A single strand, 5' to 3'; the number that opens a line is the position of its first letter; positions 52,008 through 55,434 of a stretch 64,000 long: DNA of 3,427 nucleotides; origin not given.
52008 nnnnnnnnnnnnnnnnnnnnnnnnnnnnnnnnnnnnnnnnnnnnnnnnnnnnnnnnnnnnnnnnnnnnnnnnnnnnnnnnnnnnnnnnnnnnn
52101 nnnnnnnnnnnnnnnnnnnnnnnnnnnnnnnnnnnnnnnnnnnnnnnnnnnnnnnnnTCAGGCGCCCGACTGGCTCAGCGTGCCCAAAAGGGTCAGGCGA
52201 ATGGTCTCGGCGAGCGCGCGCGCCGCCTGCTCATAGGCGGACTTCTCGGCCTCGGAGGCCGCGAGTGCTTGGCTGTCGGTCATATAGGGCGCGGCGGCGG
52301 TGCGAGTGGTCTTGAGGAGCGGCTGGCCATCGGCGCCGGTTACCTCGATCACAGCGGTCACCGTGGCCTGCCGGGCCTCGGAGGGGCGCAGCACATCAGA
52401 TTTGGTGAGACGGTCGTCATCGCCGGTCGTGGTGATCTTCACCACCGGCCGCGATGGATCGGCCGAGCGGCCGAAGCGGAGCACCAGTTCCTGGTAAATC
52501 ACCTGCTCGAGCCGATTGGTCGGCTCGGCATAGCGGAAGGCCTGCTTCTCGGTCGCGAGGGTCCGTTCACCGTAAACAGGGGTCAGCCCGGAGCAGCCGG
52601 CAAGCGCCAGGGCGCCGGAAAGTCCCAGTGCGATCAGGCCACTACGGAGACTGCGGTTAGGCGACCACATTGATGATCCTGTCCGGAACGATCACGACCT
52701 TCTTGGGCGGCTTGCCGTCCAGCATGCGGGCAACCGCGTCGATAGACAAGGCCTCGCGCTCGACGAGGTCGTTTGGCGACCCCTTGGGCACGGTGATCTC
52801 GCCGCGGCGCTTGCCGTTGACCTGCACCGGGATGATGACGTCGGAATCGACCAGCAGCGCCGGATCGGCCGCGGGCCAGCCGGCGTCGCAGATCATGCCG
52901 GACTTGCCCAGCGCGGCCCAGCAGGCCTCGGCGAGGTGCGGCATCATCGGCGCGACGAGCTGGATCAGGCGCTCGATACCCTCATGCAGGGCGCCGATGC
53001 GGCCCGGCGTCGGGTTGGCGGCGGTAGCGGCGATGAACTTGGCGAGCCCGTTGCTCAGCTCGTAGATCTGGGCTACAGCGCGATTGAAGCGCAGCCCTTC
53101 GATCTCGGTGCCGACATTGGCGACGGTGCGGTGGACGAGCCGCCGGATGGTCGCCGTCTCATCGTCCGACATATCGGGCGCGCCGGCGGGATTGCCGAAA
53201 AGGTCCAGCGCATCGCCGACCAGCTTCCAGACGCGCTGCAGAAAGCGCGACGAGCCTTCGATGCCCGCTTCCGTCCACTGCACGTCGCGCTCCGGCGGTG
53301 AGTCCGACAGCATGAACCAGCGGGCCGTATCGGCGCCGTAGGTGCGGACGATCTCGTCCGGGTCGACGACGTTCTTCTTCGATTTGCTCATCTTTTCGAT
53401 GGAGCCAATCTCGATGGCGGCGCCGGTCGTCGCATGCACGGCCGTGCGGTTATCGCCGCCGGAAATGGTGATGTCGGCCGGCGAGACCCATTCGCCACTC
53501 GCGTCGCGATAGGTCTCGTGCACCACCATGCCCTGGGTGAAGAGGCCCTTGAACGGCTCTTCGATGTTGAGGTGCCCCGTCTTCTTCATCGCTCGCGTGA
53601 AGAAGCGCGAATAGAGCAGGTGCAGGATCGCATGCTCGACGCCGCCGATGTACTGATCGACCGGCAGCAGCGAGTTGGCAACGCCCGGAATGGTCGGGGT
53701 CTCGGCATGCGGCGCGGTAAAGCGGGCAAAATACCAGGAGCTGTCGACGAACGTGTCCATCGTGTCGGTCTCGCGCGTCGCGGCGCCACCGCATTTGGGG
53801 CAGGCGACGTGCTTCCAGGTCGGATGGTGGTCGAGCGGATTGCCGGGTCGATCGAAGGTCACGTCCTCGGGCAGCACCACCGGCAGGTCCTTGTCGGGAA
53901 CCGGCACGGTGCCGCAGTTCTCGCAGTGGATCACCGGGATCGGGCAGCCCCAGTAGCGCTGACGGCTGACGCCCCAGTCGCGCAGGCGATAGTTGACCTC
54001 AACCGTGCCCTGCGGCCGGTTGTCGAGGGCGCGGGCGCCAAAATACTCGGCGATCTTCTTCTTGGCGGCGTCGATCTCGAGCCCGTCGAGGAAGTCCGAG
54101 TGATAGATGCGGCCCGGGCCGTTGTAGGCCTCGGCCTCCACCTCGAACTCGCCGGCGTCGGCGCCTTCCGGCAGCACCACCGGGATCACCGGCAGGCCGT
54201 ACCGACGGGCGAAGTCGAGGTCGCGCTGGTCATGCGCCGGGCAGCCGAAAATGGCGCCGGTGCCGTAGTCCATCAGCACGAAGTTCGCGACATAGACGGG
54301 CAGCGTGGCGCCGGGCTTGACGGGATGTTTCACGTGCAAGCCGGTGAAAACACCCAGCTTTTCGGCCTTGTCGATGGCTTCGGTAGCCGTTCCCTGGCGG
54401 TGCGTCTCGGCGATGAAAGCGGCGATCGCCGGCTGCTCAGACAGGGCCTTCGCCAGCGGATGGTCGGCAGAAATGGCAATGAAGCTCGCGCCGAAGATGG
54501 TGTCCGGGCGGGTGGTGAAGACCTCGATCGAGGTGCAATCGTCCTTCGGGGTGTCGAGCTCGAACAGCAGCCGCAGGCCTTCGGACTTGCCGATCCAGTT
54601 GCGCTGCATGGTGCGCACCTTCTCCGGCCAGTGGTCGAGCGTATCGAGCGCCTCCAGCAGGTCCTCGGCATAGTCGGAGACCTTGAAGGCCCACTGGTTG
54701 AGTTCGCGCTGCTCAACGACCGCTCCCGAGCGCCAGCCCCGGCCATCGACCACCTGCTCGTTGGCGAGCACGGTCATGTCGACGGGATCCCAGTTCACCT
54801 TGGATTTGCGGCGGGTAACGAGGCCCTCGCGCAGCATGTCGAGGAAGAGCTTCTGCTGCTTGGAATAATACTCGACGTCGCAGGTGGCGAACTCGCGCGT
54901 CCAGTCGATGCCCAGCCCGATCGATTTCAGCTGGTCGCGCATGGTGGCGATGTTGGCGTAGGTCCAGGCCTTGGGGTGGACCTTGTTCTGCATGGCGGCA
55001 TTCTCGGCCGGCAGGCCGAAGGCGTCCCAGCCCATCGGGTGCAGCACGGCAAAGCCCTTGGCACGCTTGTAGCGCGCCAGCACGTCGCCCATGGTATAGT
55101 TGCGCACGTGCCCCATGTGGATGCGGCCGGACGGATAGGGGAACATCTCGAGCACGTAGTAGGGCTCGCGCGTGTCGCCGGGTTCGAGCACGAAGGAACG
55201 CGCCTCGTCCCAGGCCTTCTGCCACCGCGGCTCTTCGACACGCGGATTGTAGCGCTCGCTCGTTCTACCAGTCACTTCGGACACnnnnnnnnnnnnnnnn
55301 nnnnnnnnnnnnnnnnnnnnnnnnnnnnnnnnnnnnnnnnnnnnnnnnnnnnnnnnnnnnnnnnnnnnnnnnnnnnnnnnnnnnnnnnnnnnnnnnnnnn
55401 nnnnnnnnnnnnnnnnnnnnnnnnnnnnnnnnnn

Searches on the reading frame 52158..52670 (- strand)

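Call 10: search_protein_families(library=ncbifam, proteins=[window:52158-52670:-])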
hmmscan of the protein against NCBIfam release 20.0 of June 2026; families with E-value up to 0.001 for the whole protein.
window:52158-52670:- (170 aa): 0 families

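Call 39: search_protein_families(library=pfam, proteins=[window:52158-52670:-])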
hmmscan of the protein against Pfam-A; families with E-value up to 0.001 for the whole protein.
window:52158-52670:- (170 aa): 1 family
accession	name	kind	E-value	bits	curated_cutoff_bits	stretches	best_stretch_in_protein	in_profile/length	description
PF04390.17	LptE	-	2e-05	25.7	23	1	50-158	12-115/118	Lipopolysaccharide-assembly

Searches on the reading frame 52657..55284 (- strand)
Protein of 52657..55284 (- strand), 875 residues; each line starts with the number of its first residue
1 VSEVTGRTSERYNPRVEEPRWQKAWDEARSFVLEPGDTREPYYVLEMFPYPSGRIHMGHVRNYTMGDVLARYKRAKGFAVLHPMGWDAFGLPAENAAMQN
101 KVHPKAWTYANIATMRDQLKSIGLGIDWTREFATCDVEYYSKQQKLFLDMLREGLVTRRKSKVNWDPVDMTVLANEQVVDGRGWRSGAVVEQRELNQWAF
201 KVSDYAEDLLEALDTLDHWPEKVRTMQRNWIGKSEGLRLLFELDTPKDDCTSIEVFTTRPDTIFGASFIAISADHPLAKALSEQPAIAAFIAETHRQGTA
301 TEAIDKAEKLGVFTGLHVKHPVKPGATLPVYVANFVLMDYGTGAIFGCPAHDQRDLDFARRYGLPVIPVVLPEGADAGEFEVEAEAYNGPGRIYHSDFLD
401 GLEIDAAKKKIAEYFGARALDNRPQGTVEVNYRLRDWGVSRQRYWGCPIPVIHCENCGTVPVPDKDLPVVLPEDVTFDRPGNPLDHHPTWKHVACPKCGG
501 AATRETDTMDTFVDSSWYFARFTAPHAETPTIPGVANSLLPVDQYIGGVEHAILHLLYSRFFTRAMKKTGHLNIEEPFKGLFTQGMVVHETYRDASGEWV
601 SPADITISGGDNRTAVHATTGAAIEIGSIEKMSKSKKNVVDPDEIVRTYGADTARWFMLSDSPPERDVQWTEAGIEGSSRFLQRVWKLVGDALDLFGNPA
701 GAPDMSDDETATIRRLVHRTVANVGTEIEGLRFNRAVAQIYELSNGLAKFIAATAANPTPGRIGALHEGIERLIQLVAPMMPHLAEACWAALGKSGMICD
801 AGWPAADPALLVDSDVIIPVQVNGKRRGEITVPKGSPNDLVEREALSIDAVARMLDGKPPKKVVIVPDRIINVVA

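Call 10: search_protein_families(library=ncbifam, proteins=[window:52657-55284:-])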
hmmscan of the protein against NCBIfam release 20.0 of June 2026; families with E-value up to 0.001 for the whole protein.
window:52657-55284:- (875 aa): 19 families
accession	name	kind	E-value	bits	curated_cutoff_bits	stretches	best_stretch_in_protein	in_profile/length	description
TIGR00396.1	leuS_bact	equivalog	3.7e-291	968.2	548.4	1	16-874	5-841/843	leucine--tRNA ligase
TIGR00422.1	valS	equivalog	3.9e-81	273.3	612.1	4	10-178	3-187/863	valine--tRNA ligase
NF009687.0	PRK13208.1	equivalog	5.1e-77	259.8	738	4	8-178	6-189/801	valine--tRNA ligase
NF008957.0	PRK12300.1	subfamily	1e-65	222.3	677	4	18-98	10-90/946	leucine--tRNA ligase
NF004349.1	PRK05729.1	equivalog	1.2e-64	219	704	3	434-809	391-701/860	valine--tRNA ligase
TIGR00392.1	ileS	equivalog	4.4e-59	200.5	621.4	3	9-370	3-354/861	isoleucine--tRNA ligase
TIGR00395.1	leuS_arch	equivalog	3.4e-50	171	648.5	3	630-809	619-793/938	leucine--tRNA ligase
NF011492.0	PRK14900.1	equivalog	1.4e-41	142.4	1783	4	8-178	9-197/1044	valine--tRNA ligase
NF000540.1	alt_ValS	exception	9.3e-39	133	900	2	18-96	10-89/827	valine--tRNA ligase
TIGR00398.1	metG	equivalog_domain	9.5e-32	110.4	336.35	2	48-177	7-134/530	methionine--tRNA ligase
NF008900.0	PRK12267.1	equivalog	4.3e-25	88.3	598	2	40-214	4-177/648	methionine--tRNA ligase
NF001100.0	PRK00133.1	equivalog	2.5e-24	85.8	587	2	42-175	7-138/676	methionine--tRNA ligase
NF000258.1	MupB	exception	5.6e-24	84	1900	3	629-676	585-632/1033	mupirocin-resistant isoleucine--tRNA ligase MupB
NF000257.1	MupA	exception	1.1e-21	76.3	1900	3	629-674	583-628/1024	mupirocin-resistant isoleucine--tRNA ligase MupA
NF040702.1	ileS_w_GNAT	exception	1.5e-18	65.9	1999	1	17-97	22-104/1100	isoleucine--tRNA ligase, N-acetyltransferase domain-containing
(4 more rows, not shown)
